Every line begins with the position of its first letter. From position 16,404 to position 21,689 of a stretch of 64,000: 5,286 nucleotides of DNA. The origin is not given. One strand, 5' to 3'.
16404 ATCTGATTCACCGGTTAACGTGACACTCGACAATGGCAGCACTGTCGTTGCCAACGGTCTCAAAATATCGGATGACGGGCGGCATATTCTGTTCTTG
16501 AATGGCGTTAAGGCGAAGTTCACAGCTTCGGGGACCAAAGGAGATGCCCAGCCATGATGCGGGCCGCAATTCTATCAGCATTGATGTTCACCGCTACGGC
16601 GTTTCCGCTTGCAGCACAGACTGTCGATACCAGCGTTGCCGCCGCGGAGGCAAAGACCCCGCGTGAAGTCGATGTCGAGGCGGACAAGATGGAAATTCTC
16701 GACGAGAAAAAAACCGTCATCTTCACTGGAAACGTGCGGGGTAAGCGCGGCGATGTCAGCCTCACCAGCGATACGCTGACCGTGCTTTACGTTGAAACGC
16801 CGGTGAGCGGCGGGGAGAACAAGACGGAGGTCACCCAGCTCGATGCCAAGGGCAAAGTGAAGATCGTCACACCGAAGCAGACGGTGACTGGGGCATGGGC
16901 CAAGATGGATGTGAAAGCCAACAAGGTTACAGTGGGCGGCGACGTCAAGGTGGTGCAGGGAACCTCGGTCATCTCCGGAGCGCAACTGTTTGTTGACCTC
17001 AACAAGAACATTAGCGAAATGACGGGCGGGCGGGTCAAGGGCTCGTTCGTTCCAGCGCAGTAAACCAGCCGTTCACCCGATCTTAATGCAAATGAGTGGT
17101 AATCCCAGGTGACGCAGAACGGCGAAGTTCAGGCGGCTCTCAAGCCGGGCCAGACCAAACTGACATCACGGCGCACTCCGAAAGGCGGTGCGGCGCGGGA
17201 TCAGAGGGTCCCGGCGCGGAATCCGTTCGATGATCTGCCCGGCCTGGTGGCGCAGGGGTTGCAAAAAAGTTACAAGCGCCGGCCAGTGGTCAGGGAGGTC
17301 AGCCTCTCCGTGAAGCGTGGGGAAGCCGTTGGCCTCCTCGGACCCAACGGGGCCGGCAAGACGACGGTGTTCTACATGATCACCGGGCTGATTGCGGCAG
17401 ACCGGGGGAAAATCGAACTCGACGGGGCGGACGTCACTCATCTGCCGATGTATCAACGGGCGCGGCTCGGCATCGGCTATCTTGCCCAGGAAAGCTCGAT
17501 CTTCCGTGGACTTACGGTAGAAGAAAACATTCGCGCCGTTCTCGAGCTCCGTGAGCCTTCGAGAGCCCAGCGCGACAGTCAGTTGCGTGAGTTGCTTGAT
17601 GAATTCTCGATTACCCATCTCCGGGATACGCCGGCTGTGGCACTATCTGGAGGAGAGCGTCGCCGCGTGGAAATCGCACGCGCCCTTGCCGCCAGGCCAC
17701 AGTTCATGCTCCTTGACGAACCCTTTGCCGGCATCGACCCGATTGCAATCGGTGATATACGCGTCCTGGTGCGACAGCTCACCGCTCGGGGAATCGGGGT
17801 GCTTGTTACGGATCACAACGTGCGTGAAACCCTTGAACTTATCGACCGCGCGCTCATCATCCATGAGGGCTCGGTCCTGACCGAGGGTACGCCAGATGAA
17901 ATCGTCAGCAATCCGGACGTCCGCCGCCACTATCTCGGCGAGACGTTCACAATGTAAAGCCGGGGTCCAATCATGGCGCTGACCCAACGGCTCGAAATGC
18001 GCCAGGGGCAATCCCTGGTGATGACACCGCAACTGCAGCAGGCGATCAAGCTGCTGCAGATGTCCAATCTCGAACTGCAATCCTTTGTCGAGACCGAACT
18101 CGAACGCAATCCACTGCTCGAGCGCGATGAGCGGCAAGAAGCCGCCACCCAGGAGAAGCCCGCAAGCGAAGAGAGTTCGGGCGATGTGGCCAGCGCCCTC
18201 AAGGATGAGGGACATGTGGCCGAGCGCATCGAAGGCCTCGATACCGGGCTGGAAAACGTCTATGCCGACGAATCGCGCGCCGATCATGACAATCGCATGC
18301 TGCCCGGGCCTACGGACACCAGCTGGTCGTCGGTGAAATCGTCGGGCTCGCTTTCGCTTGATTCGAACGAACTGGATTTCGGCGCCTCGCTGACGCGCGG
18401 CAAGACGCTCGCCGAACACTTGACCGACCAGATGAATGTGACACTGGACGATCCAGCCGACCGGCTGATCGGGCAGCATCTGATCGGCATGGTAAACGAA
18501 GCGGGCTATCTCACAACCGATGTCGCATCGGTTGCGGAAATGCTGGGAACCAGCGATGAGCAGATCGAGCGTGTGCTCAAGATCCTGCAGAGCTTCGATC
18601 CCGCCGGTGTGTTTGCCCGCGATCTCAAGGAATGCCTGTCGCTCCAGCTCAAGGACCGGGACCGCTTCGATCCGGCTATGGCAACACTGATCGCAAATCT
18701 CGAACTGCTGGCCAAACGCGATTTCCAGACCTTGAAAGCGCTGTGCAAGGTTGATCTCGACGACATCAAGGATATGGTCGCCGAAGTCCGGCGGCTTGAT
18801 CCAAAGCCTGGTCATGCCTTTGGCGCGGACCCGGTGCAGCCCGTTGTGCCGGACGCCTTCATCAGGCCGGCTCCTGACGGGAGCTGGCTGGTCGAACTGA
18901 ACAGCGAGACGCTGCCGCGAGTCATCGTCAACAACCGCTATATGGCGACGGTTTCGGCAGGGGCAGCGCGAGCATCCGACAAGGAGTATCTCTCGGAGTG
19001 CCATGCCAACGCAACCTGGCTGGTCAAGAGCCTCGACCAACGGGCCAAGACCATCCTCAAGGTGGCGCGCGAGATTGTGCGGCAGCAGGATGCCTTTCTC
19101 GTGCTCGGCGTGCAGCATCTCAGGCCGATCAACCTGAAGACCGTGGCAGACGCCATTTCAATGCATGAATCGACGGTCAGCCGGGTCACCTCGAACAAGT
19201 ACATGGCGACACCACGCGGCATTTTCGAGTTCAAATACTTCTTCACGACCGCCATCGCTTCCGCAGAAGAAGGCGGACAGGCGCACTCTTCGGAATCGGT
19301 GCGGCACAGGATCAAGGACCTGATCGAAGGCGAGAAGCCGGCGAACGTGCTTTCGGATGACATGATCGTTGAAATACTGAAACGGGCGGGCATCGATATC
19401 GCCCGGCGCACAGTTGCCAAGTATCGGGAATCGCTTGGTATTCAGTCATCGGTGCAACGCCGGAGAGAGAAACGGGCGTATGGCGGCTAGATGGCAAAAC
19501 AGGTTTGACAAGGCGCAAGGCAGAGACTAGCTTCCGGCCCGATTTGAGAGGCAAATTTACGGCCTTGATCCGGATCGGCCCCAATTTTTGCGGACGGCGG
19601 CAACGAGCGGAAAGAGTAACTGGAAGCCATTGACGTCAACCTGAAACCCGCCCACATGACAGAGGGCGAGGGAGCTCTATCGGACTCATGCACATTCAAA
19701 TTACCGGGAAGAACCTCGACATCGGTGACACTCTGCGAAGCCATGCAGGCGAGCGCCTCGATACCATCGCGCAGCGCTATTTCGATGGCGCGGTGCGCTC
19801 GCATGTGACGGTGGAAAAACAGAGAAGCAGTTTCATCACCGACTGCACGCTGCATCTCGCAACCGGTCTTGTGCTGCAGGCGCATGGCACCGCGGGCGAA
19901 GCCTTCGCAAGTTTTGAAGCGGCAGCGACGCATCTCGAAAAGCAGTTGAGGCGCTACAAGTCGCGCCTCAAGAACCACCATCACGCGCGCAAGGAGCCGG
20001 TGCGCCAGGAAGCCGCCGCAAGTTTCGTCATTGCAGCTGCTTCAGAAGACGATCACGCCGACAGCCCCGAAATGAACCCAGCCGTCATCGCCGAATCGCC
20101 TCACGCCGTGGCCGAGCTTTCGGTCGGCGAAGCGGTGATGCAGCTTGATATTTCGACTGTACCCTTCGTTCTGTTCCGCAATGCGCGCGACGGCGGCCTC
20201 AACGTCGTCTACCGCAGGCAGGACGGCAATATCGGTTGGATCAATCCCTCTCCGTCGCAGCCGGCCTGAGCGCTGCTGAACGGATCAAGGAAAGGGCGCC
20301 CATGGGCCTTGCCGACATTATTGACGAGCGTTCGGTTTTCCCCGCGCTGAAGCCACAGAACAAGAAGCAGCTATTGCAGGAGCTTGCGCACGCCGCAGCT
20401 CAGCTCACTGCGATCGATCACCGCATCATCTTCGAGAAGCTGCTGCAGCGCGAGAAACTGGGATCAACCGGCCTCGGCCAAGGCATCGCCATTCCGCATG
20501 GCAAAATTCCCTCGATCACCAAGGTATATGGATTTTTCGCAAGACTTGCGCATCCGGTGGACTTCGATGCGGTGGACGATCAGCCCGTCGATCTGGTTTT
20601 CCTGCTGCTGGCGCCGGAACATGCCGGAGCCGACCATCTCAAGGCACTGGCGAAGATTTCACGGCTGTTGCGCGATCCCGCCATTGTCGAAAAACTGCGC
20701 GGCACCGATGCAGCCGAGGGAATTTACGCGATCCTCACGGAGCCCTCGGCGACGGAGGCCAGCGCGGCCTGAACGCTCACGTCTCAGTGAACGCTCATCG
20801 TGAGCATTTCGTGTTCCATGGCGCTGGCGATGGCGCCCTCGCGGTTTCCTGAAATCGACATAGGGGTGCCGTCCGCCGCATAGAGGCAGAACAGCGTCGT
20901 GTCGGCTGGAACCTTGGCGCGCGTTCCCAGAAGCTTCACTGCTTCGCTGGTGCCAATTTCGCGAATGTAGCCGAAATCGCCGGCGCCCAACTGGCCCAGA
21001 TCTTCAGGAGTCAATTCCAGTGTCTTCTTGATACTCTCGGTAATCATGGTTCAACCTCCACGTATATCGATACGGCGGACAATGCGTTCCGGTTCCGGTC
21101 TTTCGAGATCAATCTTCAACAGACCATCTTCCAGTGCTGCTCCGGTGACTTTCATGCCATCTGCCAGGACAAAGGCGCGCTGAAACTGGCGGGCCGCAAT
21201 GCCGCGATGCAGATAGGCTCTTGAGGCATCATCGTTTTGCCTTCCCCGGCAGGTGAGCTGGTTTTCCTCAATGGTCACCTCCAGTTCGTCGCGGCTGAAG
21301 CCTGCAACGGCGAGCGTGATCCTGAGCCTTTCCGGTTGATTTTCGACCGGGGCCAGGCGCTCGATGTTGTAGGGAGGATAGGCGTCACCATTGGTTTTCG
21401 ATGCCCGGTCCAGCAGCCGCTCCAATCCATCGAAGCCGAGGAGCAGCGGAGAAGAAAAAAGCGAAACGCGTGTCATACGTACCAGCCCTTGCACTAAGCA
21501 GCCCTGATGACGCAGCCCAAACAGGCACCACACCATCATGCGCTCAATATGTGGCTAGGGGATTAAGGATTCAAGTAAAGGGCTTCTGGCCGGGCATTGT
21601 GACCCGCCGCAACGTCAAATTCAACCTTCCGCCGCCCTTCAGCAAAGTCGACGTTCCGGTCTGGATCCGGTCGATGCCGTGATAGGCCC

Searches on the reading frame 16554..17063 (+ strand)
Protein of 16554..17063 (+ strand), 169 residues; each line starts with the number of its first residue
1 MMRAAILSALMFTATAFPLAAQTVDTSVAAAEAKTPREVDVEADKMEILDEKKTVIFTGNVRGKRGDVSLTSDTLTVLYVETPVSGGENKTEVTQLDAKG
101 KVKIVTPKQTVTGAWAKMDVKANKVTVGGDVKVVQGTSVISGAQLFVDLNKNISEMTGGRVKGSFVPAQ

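Call 47: search_protein_families(library=pfam, proteins=[window:16554-17063:+], max_evalue=0.00001)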
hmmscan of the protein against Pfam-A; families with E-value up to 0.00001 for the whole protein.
window:16554-17063:+ (169 aa): 1 family
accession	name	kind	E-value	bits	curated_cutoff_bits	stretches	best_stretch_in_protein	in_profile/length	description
PF03968.19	LptD_N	-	7.3e-17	62.1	20.4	1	41-152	2-112/113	LptA/(LptD N-terminal domain) LPS transport protein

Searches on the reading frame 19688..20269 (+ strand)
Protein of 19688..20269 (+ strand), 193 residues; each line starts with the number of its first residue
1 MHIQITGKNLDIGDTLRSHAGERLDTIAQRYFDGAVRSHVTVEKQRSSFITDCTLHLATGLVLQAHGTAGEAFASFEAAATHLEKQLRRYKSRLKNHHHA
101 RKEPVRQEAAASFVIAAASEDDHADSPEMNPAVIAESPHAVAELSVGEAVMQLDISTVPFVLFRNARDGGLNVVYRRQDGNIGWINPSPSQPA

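Call 48: search_protein_families(library=pfam, proteins=[window:19688-20269:+], max_evalue=0.00001)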
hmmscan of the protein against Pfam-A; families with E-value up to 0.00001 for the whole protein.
window:19688-20269:+ (193 aa): 2 families
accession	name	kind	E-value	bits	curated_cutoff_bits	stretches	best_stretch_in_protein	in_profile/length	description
PF02482.25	Ribosomal_S30AE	-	3.2e-18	66.7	23.7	1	3-95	1-88/88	Sigma 54 modulation protein / S30EA ribosomal protein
PF16321.10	Ribosom_S30AE_C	-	1.6e-16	60.2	25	1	129-183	2-56/57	Sigma 54 modulation/S30EA ribosomal protein C terminus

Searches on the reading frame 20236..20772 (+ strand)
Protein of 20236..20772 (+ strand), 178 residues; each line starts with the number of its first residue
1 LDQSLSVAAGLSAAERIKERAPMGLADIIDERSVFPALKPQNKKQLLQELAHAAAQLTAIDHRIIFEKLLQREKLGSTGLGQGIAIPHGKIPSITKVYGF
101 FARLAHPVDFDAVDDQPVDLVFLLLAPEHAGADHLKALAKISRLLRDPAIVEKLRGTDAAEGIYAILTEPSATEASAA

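Call 48: search_protein_families(library=pfam, proteins=[window:20236-20772:+], max_evalue=0.00001)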
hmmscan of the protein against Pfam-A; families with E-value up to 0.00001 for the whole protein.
window:20236-20772:+ (178 aa): 1 family
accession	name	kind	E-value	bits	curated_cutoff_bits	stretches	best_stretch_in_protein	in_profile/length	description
PF00359.27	PTS_EIIA_2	-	1.5e-33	116.2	27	1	28-168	2-142/144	Phosphoenolpyruvate-dependent sugar phosphotransferase system, EIIA 2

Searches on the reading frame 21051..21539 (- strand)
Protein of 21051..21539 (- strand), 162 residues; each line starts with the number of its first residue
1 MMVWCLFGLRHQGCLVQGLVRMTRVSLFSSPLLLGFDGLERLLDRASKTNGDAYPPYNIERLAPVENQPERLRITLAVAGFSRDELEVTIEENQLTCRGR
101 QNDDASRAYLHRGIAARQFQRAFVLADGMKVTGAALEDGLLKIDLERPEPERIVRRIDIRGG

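Call 48: search_protein_families(library=pfam, proteins=[window:21051-21539:-], max_evalue=0.00001)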
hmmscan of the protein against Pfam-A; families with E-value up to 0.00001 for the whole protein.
window:21051-21539:- (162 aa): 1 family
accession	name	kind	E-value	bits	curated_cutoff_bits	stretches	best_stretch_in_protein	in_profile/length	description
PF00011.27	HSP20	-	1.7e-18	67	20.8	1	66-159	3-101/102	Hsp20/alpha crystallin family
